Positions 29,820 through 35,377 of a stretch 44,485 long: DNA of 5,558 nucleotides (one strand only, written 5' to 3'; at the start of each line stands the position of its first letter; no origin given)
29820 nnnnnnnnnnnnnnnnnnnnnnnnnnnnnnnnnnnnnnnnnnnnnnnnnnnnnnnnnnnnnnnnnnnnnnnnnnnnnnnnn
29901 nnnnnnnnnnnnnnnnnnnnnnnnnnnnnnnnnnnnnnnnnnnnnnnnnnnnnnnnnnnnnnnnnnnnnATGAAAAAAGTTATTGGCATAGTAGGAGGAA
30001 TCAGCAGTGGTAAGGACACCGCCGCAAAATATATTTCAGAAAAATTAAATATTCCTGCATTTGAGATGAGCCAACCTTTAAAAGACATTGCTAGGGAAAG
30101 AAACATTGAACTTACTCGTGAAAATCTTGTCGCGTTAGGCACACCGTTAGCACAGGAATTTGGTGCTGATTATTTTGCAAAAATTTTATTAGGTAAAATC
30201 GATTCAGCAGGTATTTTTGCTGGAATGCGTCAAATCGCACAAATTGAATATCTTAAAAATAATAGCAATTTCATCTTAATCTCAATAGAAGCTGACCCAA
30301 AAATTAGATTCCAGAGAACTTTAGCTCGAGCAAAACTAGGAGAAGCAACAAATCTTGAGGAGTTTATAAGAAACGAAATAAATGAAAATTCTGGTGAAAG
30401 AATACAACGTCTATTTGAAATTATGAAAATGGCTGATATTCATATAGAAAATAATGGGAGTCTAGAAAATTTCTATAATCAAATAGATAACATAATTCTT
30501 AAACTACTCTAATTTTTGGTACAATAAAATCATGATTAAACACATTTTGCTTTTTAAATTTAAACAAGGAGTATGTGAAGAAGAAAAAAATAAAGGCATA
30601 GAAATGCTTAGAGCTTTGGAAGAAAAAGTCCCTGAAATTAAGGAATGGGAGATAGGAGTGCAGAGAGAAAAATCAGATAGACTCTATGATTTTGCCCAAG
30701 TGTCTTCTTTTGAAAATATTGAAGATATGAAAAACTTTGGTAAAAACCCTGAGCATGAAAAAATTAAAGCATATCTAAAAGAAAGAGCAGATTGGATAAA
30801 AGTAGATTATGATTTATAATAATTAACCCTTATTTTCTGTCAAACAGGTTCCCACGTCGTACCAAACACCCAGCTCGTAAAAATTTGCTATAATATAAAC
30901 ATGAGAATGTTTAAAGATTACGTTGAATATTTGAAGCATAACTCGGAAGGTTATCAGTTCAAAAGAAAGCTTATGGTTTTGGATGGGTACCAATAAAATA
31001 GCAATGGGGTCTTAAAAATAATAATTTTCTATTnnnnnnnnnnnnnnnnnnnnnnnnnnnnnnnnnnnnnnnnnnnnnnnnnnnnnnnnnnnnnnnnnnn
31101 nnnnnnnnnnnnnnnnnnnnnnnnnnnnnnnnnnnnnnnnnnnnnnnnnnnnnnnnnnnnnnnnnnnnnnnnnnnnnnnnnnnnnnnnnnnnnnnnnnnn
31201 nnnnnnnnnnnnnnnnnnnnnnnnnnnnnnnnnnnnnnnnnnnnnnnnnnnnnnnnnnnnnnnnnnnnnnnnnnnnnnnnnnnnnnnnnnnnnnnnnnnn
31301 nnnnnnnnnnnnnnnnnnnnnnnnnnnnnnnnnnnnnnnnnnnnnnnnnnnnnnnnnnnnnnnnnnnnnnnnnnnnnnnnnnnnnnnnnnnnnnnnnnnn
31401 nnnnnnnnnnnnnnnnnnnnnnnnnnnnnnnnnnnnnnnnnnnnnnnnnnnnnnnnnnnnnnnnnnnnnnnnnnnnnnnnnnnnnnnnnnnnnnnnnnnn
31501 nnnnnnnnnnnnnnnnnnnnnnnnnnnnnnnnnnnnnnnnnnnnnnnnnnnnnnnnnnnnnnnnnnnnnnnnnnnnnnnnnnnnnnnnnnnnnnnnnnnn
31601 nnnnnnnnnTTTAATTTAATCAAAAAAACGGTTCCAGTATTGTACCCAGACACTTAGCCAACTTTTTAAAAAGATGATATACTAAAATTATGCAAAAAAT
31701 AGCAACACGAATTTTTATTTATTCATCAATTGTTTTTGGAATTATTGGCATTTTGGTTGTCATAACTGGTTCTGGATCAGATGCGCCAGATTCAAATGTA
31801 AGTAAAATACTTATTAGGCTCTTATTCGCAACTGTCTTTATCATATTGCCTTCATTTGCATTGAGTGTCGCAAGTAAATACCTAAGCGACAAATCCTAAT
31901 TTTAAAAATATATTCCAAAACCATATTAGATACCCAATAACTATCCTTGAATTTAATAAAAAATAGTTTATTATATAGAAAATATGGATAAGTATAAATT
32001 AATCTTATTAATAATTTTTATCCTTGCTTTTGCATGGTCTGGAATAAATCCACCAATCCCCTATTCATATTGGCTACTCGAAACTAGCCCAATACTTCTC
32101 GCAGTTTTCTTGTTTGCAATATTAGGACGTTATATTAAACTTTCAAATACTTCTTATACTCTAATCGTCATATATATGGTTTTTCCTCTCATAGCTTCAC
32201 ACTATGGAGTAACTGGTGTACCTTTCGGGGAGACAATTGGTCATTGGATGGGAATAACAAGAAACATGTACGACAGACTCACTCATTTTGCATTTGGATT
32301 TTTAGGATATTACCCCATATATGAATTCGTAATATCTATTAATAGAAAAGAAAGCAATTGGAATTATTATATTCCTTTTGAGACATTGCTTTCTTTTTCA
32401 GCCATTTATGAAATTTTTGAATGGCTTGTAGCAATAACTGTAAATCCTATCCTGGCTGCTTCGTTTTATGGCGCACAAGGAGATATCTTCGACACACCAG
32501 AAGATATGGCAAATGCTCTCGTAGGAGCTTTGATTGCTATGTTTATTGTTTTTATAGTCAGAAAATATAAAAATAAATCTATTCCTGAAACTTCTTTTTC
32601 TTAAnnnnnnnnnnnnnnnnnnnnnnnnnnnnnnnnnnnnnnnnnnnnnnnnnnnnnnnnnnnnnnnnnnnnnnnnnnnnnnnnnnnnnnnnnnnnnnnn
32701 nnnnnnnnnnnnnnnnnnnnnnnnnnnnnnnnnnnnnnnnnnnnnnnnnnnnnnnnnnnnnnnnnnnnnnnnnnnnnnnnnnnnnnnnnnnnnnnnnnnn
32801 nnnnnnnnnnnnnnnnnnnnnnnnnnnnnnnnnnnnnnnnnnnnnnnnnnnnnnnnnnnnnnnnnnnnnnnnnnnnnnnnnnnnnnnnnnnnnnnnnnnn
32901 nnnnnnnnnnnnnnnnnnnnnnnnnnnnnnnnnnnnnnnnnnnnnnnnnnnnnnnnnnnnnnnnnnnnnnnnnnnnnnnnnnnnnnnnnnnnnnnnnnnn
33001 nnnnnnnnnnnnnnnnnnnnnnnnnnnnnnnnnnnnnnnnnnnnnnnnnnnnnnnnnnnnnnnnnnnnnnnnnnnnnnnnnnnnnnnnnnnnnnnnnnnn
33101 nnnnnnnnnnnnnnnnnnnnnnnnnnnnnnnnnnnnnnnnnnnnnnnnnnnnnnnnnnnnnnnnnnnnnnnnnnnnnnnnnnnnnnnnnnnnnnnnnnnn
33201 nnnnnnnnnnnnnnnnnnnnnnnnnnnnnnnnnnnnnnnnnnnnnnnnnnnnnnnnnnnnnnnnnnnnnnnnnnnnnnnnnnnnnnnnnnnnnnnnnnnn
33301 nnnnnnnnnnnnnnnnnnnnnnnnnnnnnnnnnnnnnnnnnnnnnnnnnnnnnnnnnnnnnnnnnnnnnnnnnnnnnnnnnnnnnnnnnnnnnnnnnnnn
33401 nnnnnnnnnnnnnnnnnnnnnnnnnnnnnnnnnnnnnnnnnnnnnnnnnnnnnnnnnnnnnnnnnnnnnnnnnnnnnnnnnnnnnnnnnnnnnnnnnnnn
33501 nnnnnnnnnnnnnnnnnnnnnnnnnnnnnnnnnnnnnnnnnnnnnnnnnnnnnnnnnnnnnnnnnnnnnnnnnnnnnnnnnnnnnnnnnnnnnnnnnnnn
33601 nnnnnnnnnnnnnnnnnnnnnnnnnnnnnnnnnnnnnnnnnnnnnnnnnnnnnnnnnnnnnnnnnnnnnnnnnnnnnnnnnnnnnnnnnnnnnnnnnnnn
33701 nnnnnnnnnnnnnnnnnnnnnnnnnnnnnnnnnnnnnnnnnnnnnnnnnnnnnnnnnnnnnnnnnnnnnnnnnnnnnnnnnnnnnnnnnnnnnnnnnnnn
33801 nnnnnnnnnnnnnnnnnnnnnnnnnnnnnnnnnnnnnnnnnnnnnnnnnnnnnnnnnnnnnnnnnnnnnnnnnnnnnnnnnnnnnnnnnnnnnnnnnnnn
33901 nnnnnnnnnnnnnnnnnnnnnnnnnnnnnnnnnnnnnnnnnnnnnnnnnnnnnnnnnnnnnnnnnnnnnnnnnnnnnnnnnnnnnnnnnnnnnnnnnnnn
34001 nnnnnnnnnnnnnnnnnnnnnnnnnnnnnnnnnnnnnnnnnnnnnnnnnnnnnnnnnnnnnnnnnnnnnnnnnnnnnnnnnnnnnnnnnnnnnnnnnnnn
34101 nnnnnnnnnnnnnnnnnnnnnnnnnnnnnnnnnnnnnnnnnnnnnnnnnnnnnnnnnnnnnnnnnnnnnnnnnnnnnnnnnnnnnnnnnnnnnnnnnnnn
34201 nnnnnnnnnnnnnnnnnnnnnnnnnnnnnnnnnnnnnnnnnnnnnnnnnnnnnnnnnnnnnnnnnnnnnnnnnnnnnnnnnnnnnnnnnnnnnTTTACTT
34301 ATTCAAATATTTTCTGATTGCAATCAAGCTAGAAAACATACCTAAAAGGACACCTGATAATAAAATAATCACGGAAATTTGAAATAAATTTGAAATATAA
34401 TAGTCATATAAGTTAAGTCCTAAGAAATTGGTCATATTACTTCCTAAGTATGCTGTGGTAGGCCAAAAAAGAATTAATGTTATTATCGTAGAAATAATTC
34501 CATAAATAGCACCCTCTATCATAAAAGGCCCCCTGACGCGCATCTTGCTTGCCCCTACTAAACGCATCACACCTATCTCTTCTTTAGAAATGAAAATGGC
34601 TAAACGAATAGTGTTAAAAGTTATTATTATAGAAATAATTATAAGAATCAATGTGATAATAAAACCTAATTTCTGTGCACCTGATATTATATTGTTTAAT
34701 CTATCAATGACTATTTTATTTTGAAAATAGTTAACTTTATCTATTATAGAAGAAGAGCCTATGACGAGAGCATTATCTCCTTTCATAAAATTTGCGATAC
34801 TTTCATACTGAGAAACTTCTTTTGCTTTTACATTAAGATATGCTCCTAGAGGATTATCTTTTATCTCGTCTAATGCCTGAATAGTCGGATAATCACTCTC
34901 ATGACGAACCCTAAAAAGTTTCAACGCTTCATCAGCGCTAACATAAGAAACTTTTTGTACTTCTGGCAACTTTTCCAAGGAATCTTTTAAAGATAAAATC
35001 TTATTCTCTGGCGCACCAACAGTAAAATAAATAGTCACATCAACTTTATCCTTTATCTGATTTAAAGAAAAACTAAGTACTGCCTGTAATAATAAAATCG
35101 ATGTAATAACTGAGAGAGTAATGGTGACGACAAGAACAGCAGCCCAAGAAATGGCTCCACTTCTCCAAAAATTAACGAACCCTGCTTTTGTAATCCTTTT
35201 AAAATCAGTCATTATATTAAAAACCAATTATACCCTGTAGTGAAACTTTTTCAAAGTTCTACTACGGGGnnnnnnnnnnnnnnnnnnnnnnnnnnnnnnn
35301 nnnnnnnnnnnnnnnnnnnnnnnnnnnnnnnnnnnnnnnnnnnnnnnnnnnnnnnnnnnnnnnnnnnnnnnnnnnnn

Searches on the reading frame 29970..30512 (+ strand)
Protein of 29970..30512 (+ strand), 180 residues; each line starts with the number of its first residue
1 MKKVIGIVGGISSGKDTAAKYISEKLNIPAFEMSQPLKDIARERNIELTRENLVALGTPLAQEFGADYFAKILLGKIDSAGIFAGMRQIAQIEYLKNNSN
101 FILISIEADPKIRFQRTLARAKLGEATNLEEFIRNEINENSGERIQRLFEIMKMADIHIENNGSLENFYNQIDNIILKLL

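Call 59: search_protein_families(library=pfam, proteins=[window:29970-30512:+], max_evalue=0.001)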
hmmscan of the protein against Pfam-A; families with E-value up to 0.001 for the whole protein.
window:29970-30512:+ (180 aa): 5 families
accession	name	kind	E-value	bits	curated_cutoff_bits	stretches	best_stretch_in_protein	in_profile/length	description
PF13207.12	AAA_17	-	4.5e-07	30.7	27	1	8-128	1-130/136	AAA domain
PF13238.12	AAA_18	-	1.2e-06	29.4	29.4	1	5-122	1-113/128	AAA domain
PF21448.3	DNMK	-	1.9e-06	28.1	27.1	1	3-43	1-41/232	Deoxynucleotide monophosphate kinase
PF01121.26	CoaE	-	0.00011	22.4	27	0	4-32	2-29/180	Dephospho-CoA kinase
PF13189.12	Cytidylate_kin2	-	0.00052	20.7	28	0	4-47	1-43/176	Cytidylate kinase-like family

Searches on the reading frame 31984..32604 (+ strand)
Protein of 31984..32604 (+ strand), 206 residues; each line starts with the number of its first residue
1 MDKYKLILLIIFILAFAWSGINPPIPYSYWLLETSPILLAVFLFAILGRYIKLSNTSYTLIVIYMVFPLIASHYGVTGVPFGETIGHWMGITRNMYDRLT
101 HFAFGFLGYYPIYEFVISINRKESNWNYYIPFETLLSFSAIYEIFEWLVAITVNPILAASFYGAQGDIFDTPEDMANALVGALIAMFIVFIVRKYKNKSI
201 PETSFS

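Call 59: search_protein_families(library=pfam, proteins=[window:31984-32604:+], max_evalue=0.001)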
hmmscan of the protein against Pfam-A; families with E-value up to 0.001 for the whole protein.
window:31984-32604:+ (206 aa): 1 family
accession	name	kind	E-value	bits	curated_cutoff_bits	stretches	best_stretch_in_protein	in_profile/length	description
PF09997.14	DUF2238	-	6.8e-37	126.9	26.4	1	39-177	2-139/140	Predicted membrane protein (DUF2238)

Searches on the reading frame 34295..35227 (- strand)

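Call 60: search_protein_families(library=pfam, proteins=[window:34295-35227:-], max_evalue=0.001)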
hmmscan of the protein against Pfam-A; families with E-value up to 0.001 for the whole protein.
window:34295-35227:- (310 aa): 2 families
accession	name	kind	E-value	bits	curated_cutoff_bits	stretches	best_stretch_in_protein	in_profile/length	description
PF02687.27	FtsX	-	2.4e-14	53.8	25.5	1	190-309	2-117/120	FtsX-like permease C-terminal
PF18075.7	FtsX_ECD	-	2.3e-13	51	23.5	1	62-150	1-89/96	FtsX extracellular domain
